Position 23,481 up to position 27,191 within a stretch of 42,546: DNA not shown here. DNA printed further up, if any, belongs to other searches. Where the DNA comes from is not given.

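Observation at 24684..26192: Second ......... intein, in the aCPSF1 beta-CASP RNase, inserted one residue before the MBL motif-4 Asp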

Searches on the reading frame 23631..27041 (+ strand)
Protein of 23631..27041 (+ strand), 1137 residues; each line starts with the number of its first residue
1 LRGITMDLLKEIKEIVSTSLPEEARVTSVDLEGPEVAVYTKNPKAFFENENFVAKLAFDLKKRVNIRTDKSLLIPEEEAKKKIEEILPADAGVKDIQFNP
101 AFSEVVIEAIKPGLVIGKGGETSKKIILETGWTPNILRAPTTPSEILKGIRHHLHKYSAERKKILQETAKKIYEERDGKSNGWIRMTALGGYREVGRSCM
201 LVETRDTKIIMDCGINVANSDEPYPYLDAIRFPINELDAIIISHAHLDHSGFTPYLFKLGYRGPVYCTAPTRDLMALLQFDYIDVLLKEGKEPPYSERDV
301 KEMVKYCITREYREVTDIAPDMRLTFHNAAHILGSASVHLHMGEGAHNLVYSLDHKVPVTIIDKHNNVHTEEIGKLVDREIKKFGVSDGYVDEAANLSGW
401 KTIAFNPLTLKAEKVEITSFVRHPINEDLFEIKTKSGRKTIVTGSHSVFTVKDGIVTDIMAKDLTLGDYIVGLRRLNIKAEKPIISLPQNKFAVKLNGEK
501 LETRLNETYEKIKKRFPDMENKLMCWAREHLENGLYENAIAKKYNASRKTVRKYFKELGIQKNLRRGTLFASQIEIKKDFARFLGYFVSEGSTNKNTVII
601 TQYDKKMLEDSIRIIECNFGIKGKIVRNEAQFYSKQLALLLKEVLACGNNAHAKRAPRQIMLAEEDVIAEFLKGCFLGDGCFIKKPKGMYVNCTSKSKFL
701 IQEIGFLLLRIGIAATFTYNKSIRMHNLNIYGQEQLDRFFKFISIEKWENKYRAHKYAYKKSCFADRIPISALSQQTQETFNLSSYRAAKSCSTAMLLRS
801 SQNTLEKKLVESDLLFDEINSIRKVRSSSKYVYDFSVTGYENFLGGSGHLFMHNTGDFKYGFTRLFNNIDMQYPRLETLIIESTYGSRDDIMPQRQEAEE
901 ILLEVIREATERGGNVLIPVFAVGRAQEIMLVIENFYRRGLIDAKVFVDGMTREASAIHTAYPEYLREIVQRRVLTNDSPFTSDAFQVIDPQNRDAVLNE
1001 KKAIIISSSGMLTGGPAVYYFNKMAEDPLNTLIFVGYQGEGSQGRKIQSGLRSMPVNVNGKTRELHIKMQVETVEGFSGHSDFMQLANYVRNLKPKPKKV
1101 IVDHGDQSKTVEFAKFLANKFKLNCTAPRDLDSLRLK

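Call 4: search_protein_families(library=pfam, proteins=[window:23631-27041:+], max_evalue=1)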
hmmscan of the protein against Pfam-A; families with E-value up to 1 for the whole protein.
window:23631-27041:+ (1137 aa): 13 families
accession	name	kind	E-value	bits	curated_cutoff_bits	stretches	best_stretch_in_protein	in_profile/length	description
PF10996.14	Beta-Casp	-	5e-27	95.2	27.7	1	926-1047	1-120/120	Beta-Casp domain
PF17214.9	KH_TffA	-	1.3e-24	86.4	22.6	1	7-73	2-68/68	Transcription termination factor FttA, KH domain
PF14890.11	Intein_splicing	-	1.4e-22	80.6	35.8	1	397-854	18-155/155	Intein splicing domain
PF14528.11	LAGLIDADG_3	-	7.5e-20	71.4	22.5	2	666-743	1-81/82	LAGLIDADG-like domain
PF07521.17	RMMBL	-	7.3e-13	48.7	21.6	1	1065-1128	2-63/63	Zn-dependent metallo-hydrolase RNA specificity domain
PF00753.33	Lactamase_B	-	2.9e-10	40.9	22.7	1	195-258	4-65/196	Metallo-beta-lactamase superfamily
PF16661.11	Lactamase_B_6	-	8.1e-10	38.8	27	1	201-352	1-159/193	Metallo-beta-lactamase superfamily domain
PF12706.13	Lactamase_B_2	-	0.00014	21.9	27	1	207-275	1-70/200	Beta-lactamase superfamily domain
PF07650.23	KH_2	-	0.00047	20.4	22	1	81-127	4-51/78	KH domain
PF23023.1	Anti-Pycsar_Apyc1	-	0.0011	19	50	1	200-354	23-166/250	Anti-Pycsar protein Apyc1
PF13483.12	Lactamase_B_3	-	0.011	16.1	24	1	195-250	5-50/160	Beta-lactamase superfamily domain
PF00439.30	Bromodomain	-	0.097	13.1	21.7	1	307-338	46-77/84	Bromodomain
PF00013.35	KH_1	-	0.15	12.3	21.5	1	113-131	12-30/66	KH domain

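Call 5: search_protein_families(library=ncbifam, proteins=[window:23631-27041:+], max_evalue=1)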
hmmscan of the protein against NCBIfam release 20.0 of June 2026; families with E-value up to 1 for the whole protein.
window:23631-27041:+ (1137 aa): 33 families (the best 25 are shown)
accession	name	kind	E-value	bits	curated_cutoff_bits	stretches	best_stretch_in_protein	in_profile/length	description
TIGR03675.1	arCOG00543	equivalog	9.5e-252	836.8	580.2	2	10-363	2-355/631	beta-CASP ribonuclease aCPSF1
NF045584.1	cas14_MBL_CASP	equivalog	1.9e-85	287.5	800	2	854-1118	165-425/612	type VII CRISPR-associated protein Cas14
NF011491.0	PRK14898.1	equivalog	1.2e-35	122.8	783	2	353-724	79-391/860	DNA-directed RNA polymerase subunit A''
NF045703.1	rSAM_Tes_intein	exception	9.4e-24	83.3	1700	1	369-720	175-515/1040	tetraether lipid synthase Tes, intein-containing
NF011287.0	PRK14698.1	equivalog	1.9e-17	62.6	1238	2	575-855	388-670/1017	V-type ATP synthase subunit A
NF005852.0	PRK07773.1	equivalog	1.4e-13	50.1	780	1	638-846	582-820/886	replicative DNA helicase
TIGR00649.1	MG423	subfamily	2.2e-11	42.9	400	1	184-358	1-162/546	RNase J family beta-CASP ribonuclease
NF011303.0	PRK14715.1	equivalog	5.7e-11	40.2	1585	1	354-725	900-1270/1627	DNA-directed DNA polymerase II large subunit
TIGR04122.1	Xnuc_lig_assoc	equivalog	9.6e-10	37.8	325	2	875-956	124-200/326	ligase-associated DNA damage response exonuclease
NF047419.1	RNase_J1_RnjA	exception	8.8e-08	31.3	820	1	185-268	3-90/549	ribonuclease J1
TIGR01445.1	intein_Nterm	domain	3.4e-07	31.2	24.5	1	367-450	14-83/83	intein N-terminal splicing region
NF008887.0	PRK11921.1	equivalog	0.00015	20.7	635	1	233-274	68-109/396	anaerobic nitric oxide reductase flavorubredoxin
NF002553.0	PRK02113.1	equivalog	0.00016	21.2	386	1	197-252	35-82/252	MBL fold metallo-hydrolase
NF038098.1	GyrA_w_intein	exception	0.0002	19.3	1850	1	578-748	237-416/1232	intein-containing DNA gyrase subunit A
NF011302.0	PRK14714.1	equivalog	0.0004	18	1791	1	412-474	992-1054/1350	DNA-directed DNA polymerase II large subunit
TIGR01443.1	intein_Cterm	domain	0.002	18.3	15.6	1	831-855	1-24/24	intein C-terminal splicing region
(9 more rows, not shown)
